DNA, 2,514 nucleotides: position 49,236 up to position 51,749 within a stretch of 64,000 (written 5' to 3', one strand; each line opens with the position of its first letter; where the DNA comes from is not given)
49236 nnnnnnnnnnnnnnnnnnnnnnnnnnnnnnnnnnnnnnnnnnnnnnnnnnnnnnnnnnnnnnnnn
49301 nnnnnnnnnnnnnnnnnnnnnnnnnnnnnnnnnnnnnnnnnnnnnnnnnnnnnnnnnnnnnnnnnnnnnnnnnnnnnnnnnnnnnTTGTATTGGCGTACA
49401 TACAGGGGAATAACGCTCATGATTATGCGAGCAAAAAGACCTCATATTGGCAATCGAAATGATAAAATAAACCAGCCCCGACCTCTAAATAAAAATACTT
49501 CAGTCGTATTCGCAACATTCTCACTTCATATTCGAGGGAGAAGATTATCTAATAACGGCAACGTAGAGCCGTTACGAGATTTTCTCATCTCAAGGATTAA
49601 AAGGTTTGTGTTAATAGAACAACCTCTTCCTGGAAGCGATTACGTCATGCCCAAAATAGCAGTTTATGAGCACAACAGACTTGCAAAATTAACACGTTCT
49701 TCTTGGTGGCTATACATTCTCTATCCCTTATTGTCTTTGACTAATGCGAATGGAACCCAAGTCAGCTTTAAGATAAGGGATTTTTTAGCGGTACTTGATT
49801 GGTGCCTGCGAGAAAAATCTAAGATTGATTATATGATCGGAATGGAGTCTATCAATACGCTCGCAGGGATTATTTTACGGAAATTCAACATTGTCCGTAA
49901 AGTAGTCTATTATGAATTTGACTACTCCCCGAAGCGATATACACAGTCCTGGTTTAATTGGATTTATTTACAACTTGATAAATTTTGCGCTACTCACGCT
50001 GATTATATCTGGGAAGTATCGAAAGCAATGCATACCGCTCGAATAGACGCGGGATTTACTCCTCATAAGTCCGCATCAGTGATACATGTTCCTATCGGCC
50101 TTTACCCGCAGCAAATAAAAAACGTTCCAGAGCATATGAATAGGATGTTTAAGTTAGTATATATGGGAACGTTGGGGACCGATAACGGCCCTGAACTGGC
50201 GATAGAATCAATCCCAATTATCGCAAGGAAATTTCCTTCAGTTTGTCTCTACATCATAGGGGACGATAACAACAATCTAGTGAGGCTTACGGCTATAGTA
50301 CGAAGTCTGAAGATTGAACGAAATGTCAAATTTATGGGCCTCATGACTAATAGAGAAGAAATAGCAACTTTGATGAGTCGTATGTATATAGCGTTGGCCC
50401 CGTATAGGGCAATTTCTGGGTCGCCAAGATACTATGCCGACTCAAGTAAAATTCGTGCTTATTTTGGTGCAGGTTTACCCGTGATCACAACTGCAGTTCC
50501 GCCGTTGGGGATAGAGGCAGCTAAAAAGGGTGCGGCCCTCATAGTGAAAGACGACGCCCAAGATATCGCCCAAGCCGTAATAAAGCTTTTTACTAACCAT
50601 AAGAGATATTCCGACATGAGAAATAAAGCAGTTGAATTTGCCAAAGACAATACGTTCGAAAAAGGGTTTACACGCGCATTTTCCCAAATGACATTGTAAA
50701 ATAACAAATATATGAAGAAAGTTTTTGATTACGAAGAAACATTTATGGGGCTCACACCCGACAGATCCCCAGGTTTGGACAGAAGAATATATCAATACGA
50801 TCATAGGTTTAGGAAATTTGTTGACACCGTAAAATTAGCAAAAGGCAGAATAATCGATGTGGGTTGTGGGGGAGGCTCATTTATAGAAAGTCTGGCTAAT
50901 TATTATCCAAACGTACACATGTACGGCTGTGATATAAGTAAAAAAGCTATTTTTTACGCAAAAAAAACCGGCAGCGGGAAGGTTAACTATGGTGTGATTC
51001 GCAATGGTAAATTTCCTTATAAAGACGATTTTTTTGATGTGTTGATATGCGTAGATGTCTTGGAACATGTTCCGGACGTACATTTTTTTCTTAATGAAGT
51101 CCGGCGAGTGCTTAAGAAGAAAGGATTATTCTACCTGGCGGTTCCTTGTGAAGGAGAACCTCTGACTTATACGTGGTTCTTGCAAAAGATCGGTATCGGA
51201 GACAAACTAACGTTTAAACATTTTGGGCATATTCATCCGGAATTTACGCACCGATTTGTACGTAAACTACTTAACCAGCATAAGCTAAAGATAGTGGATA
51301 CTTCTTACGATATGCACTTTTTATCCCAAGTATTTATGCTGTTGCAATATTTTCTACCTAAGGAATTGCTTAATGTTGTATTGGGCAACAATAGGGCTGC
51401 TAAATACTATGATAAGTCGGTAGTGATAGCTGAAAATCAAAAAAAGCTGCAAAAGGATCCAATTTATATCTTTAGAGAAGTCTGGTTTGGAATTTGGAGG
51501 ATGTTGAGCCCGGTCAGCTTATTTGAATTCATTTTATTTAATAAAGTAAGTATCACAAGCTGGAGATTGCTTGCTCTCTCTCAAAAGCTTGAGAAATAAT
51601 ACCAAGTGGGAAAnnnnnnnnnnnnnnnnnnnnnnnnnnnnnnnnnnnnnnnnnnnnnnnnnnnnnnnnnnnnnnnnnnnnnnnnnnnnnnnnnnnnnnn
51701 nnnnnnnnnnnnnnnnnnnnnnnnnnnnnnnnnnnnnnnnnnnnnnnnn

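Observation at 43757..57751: AT-rich roughly 14 kb island with repeated methyltransferase/GT4 modules and giant membrane proteins: likely laterally acquired cargo for a methylated glycan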

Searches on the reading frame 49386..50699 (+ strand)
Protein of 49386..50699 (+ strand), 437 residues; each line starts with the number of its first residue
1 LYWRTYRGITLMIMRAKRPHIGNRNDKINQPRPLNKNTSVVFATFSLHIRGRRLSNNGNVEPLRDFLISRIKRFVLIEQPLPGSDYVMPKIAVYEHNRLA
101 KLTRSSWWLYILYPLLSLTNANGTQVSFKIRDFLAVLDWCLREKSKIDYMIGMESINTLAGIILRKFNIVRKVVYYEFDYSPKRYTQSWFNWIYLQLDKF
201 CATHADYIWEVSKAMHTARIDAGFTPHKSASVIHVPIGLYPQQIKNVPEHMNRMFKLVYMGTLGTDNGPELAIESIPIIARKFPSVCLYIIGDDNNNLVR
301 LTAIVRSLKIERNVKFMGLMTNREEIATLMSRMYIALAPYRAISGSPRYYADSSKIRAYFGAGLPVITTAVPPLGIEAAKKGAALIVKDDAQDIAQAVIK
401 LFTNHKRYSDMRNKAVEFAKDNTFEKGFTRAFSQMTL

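Call 4: search_protein_families(library=pfam, proteins=[window:49386-50699:+], max_evalue=0.01)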
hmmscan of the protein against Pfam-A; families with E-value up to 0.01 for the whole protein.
window:49386-50699:+ (437 aa): 2 families
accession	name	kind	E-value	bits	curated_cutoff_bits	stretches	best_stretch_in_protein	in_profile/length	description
PF13692.12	Glyco_trans_1_4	-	8e-15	55.8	27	1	256-404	3-142/142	Glycosyl transferases group 1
PF00534.26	Glycos_transf_1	-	1.2e-12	48.1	26.4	1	252-415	13-169/172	Glycosyl transferases group 1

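Call 6: search_protein_families(library=ncbifam, proteins=[window:49386-50699:+], max_evalue=0.01)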
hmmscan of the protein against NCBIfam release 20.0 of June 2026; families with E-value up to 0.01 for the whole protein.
window:49386-50699:+ (437 aa): 12 families
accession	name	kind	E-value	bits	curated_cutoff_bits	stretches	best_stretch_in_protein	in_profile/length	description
NF041010.1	glycosy_Agl16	equivalog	2.3e-05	23.4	575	1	199-422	128-335/352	glycosylation protein Agl16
NF046085.1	XrtY_assoc_Gly1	equivalog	2.3e-05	23.4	400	1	232-429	186-374/387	XrtY-associated glycosyltransferase XYAG1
NF047880.1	glyco_SdgA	exception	2.3e-05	23.1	800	1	231-419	292-471/488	serine-aspartate repeat adhesin O-glycosyltransferase SdgA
NF038255.1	exopoly_VpsD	equivalog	3.9e-05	22.7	300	1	192-330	143-280/381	VpsD family glycosyltransferase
NF041876.1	EPS_EpsE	equivalog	8.4e-05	22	400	1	236-415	192-372/389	exopolysaccharide biosynthesis GT4 family glycosyltransferase EpsE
NF038011.1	PelF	equivalog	0.00031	19.9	100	1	187-416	240-469/489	GT4 family glycosyltransferase PelF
TIGR03088.1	stp2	hypoth_equivalog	0.00037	19.6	409.05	1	285-418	229-352/374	TIGR03088 family PEP-CTERM/XrtA system glycosyltransferase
NF007640.0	PRK10307.1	subfamily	0.0011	17.9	276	1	257-423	232-391/411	WcaI family glycosyltransferase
TIGR04063.1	stp3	hypoth_equivalog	0.0013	17.7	442.05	0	258-321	217-279/397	TIGR04063 family PEP-CTERM/XrtA system glycosyltransferase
TIGR03999.1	thiol_BshA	equivalog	0.0035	16.3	273.7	0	279-422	224-356/375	N-acetyl-alpha-D-glucosaminyl L-malate synthase BshA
TIGR03449.1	mycothiol_MshA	equivalog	0.006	15.5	462.5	1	294-426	266-391/406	D-inositol-3-phosphate glycosyltransferase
TIGR03087.1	stp1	hypoth_equivalog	0.0098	15.1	316.65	0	274-416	248-374/397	TIGR03087 family PEP-CTERM/XrtA system glycosyltransferase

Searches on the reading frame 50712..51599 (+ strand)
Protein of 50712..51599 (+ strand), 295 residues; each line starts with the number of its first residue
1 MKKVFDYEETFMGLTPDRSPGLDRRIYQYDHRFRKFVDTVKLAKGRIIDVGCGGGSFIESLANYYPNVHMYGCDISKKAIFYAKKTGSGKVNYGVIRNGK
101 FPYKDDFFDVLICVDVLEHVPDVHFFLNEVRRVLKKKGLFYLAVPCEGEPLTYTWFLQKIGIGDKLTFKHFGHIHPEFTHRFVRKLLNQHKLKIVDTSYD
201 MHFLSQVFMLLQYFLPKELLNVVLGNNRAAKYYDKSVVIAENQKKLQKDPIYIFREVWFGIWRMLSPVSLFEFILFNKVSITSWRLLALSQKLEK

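Call 4: search_protein_families(library=pfam, proteins=[window:50712-51599:+], max_evalue=0.01)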
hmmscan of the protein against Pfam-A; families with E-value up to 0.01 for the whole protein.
window:50712-51599:+ (295 aa): 15 families
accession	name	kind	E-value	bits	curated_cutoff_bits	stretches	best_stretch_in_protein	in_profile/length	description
PF08241.18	Methyltransf_11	-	5.2e-21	75.5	21.2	1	48-142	1-95/95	Methyltransferase domain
PF13847.12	Methyltransf_31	-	2.7e-18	66.5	27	1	45-146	5-113/145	Methyltransferase domain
PF13649.12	Methyltransf_25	-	1.4e-16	61.4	27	1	47-138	1-97/97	Methyltransferase domain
PF13489.12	Methyltransf_23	-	8.6e-16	58.5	27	1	27-187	7-154/164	Methyltransferase domain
PF08242.18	Methyltransf_12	-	8.9e-16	58.9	30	1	48-140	1-98/98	Methyltransferase domain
PF01209.24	Ubie_methyltran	-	6.7e-07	29.3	20.1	1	34-141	36-150/233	ubiE/COQ5 methyltransferase family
PF02353.26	CMAS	-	4.6e-06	26.6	27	1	32-142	50-164/273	Mycolic acid cyclopropane synthetase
PF05175.20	MTS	-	1.4e-05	25.2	23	1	40-89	27-77/170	Methyltransferase small domain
PF07021.18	MetW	-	4.2e-05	23.7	21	1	43-136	13-104/193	Methionine biosynthesis protein MetW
PF05219.18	DREV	-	0.00015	21.4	26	1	43-140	94-184/265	DREV methyltransferase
PF00891.24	Methyltransf_2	-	0.0003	20.6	22.3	1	45-138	64-160/210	O-methyltransferase domain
PF02390.23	Methyltransf_4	-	0.00053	19.9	24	1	47-85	5-43/173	Putative methyltransferase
PF03141.22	Methyltransf_29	-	0.0024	16.9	23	1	45-144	119-219/506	Putative S-adenosyl-L-methionine-dependent methyltransferase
PF01728.25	FtsJ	-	0.0027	18.1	24.1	1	39-80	18-58/181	FtsJ-like methyltransferase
PF05148.21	Methyltransf_8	-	0.0049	17.2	27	0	99-143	114-157/219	Hypothetical methyltransferase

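Call 6: search_protein_families(library=ncbifam, proteins=[window:50712-51599:+], max_evalue=0.01)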
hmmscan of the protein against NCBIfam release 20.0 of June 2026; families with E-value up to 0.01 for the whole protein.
window:50712-51599:+ (295 aa): 44 families (the best 25 are shown)
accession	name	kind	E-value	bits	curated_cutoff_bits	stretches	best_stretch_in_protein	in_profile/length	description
TIGR01983.1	UbiG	equivalog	6.4e-16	58.3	102.95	1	38-143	44-152/228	bifunctional 2-polyprenyl-6-hydroxyphenol methylase/3-demethylubiquinol 3-O-methyltransferase UbiG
NF045667.1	MTase_DVU1556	equivalog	5.9e-14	52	155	1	41-142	19-119/213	DVU_1556 family methyltransferase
TIGR02072.1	BioC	equivalog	1.1e-11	45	184.95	1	41-148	32-138/244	malonyl-ACP O-methyltransferase BioC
NF040539.1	AST_met_ArsM_2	exception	3e-09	37.1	240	1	42-141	55-162/262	putative arsinothricin biosynthesis methyltransferase ArsM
NF008300.0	PRK11088.1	equivalog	3e-09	36.8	303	1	38-145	80-182/272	23S rRNA (guanine(745)-N(1))-methyltransferase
NF008686.0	PRK11705.1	equivalog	3.4e-09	36.2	400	1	36-142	159-265/383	cyclopropane fatty acyl phospholipid synthase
NF045823.1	PthPhpthDimycoMt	equivalog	3.8e-09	36.1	300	1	7-142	32-166/256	phthiotriol/phenolphthiotriol dimycocerosates methyltransferase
TIGR01934.1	MenG_MenH_UbiE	subfamily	5.3e-09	35.7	158.35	1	37-142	32-141/223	ubiquinone/menaquinone biosynthesis methyltransferase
NF045825.1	FAmtase_mtf2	equivalog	5.3e-09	35.7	400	1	7-141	24-157/248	fatty-acid O-methyltransferase Mtf2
NF045882.1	PLipidMtase_Leg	equivalog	6.8e-09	35.8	390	1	37-194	36-195/207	phospholipid N-methyltransferase PmtA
NF001244.0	PRK00216.1-5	equivalog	1.4e-08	34.4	216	1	36-140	40-151/236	bifunctional demethylmenaquinone methyltransferase/2-methoxy-6-polyprenyl-1,4-benzoquinol methylase UbiE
NF010703.0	PRK14103.1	equivalog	3.1e-08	33.4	320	1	29-146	11-128/256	trans-aconitate 2-methyltransferase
TIGR02081.1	metW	equivalog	7.2e-08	32.2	189.5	1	43-136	13-104/194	methionine biosynthesis protein MetW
TIGR02021.1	BchM-ChlM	equivalog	1.9e-07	30.7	158.9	1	38-124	50-135/218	magnesium protoporphyrin IX methyltransferase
NF041537.1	ArsM_AhpD_UU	exception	7.5e-07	28.2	510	1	46-143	79-181/345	arsenite methyltransferase/AhpD domain selenoprotein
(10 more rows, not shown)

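Call 83: search_solved_structures(query=window:50712-51599:+, max_evalue=0.000001)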
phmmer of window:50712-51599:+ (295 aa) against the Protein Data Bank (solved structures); distinct sequences matched with E-value up to 0.000001: 2.
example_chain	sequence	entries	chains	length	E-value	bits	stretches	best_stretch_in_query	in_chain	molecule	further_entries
1xxl_A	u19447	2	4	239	6.4e-08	35.6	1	31-143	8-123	YcgJ protein | ycgJ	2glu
1ve3_A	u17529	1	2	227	1.8e-07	34.1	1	43-142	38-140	hypothetical protein PH0226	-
